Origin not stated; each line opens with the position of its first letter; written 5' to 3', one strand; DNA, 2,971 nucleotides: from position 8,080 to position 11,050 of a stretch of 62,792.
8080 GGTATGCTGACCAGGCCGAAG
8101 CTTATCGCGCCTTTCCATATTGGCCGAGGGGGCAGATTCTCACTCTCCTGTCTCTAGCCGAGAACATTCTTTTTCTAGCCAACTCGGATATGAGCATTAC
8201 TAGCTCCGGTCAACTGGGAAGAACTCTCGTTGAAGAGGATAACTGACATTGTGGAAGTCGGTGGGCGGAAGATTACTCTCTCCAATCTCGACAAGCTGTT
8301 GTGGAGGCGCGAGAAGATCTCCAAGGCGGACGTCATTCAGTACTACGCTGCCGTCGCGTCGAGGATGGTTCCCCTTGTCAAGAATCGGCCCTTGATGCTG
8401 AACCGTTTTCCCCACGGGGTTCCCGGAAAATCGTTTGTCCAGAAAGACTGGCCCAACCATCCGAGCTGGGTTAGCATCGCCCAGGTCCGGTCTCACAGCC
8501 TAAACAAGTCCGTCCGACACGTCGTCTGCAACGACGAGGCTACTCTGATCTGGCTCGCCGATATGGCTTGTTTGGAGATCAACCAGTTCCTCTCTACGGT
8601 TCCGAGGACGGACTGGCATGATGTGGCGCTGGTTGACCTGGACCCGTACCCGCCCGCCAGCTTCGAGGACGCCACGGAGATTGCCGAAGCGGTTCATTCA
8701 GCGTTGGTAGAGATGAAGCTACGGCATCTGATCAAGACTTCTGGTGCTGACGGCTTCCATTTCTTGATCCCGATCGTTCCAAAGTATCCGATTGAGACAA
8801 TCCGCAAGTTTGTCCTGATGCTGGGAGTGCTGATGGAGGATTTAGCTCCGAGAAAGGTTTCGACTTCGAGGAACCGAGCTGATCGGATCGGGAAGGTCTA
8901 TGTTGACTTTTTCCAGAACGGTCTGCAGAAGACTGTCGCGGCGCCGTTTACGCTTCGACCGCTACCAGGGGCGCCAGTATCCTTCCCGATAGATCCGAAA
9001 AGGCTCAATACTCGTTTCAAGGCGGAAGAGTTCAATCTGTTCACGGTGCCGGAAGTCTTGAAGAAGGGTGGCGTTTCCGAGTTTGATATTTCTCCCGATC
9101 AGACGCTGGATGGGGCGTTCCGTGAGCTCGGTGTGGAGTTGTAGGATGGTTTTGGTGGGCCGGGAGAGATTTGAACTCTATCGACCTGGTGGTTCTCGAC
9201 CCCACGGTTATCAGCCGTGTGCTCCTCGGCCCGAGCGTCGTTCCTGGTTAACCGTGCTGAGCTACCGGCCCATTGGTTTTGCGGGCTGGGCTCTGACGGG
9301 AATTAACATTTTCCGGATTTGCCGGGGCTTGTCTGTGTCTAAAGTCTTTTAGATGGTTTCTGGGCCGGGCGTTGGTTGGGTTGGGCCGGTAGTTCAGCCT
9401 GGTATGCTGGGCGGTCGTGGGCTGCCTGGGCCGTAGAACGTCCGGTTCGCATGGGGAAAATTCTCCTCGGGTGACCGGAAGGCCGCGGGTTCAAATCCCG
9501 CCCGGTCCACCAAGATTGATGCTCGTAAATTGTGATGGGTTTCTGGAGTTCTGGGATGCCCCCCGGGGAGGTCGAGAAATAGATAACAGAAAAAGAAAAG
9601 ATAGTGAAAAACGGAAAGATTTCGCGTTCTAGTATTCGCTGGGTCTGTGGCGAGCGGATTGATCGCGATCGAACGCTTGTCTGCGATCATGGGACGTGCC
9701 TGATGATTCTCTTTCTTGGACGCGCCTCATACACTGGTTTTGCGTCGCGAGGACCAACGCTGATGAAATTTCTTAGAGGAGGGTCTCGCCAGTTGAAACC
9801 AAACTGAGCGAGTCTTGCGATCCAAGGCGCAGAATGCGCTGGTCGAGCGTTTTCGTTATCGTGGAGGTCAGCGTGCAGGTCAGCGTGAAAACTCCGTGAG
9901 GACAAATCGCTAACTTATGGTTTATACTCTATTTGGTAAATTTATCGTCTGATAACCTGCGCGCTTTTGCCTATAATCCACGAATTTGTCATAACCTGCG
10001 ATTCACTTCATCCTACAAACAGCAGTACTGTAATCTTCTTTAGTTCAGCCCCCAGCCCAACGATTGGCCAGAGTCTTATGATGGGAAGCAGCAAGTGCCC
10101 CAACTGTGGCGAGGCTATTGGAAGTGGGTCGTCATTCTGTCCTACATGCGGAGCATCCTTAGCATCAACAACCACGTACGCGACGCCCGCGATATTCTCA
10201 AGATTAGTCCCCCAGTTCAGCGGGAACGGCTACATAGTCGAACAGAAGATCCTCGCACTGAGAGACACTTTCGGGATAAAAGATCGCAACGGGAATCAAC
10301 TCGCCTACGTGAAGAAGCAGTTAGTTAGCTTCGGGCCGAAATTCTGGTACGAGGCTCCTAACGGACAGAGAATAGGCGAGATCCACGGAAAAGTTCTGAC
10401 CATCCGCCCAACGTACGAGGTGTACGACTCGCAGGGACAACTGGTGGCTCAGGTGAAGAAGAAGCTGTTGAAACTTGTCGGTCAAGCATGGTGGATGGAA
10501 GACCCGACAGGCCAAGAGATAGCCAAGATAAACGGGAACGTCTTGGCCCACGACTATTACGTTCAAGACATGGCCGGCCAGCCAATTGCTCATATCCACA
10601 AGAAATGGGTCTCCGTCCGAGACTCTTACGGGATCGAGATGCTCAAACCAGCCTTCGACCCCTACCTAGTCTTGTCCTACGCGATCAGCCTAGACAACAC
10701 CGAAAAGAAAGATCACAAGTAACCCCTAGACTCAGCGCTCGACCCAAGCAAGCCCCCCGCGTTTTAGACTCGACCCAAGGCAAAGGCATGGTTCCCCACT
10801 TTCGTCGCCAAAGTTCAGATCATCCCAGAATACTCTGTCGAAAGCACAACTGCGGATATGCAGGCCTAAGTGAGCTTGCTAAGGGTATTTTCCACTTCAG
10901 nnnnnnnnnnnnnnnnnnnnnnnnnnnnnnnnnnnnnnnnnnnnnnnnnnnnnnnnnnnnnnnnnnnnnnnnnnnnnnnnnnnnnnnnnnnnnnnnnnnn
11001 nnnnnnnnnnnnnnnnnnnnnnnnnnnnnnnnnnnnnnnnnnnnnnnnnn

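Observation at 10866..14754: Stand-alone overlapping operon of an enlarged NurA-like nuclease and a HerA-like ATPase: candidate undescribed repair or defence module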

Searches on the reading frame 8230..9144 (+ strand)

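Call 10: search_protein_families(library=pfam, proteins=[window:8230-9144:+], max_evalue=0.001)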
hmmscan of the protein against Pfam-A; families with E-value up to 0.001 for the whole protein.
window:8230-9144:+ (304 aa): 2 families
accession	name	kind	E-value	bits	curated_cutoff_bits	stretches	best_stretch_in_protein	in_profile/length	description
PF21686.3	LigD_Prim-Pol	-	2.2e-66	224.5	27.4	1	32-280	2-250/254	LigD, primase-polymerase domain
PF01896.25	DNA_primase_S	-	4.2e-05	24.4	26.8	1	135-255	3-162/163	DNA primase small subunit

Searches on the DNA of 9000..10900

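Call 27: search_rna_families(source=window, start=9000, end=10900, threshold=evalue, max_evalue=1, show_alignments=3)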
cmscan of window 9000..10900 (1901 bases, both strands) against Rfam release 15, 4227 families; matches with E-value up to 1: 3.
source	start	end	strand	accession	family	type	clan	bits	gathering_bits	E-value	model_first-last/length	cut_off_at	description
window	9156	9271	-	RF00005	tRNA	Gene; tRNA;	CL00001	43.7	29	1.6e-07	1-71/71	no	tRNA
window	9383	9512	+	RF00023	tmRNA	Gene;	CL00001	26.9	47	1.6e-08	1-374/374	no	transfer-messenger RNA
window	9473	9510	-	RF04354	Plastid-ycf2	Cis-reg;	-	20.2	65.7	0.51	1-75/75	no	Plastid-ycf2 5UTR RNA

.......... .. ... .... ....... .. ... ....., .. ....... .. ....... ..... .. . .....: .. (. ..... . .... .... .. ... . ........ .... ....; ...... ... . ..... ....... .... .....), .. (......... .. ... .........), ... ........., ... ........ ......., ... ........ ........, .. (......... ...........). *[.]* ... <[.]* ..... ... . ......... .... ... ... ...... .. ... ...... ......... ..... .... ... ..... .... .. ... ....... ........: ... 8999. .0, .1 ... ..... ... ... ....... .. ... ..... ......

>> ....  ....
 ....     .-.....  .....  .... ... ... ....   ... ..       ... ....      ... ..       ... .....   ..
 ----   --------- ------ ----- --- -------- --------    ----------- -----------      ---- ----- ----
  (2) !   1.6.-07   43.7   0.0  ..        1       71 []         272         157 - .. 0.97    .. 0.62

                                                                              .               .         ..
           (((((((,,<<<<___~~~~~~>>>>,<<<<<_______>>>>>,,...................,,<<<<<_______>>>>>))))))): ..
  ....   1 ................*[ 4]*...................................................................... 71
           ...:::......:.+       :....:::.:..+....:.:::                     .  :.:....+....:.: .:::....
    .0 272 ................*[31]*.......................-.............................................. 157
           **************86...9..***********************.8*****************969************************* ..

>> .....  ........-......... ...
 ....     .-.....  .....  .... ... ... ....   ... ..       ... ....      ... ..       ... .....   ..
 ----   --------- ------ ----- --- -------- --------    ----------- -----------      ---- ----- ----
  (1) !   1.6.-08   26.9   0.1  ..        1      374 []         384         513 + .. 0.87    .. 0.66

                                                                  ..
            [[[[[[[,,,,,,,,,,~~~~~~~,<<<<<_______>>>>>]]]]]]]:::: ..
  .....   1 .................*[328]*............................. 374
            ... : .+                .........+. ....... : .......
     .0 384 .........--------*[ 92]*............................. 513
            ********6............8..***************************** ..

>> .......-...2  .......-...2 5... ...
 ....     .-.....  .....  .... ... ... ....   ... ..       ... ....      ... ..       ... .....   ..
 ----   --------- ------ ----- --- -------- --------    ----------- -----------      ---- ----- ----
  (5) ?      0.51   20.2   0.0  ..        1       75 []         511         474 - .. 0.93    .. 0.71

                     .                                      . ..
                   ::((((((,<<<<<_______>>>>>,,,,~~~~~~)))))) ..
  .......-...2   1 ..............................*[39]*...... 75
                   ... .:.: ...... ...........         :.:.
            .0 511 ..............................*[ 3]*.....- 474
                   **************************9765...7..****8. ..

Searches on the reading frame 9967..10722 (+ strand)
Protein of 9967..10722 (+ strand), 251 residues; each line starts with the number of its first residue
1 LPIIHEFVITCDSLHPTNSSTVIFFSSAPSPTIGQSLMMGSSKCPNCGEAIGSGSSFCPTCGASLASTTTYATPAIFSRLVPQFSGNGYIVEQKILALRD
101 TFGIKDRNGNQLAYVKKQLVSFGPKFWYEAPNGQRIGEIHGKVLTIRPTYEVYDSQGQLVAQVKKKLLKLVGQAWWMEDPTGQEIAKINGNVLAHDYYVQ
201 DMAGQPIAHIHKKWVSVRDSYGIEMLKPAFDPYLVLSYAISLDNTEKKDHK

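Call 10: search_protein_families(library=pfam, proteins=[window:9967-10722:+], max_evalue=0.001)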
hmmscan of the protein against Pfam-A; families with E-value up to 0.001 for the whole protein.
window:9967-10722:+ (251 aa): 7 families
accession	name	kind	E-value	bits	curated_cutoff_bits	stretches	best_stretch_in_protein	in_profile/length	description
PF04525.18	LOR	-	1.7e-11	44.6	24.5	1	98-237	26-183/187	LURP-one-related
PF13240.11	Zn_Ribbon_1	-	3.7e-07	30.2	25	1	43-65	1-23/23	zinc-ribbon domain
PF12773.13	DZR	-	2.3e-05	24.9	27.3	1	44-66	1-23/45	Double zinc ribbon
PF03803.21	Scramblase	-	6.1e-05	22.9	25.4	0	129-171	111-153/221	Scramblase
PF13248.11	Zn_ribbon_3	-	0.0002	21.1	27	1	43-63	4-24/26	zinc-ribbon domain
PF24460.1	DUF7575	-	0.00067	19.4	28.5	0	42-65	4-27/28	Domain of unknown function (DUF7575)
PF24463.1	DUF7577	-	0.00086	19.3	28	0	42-65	3-26/27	Domain of unknown function (DUF7577)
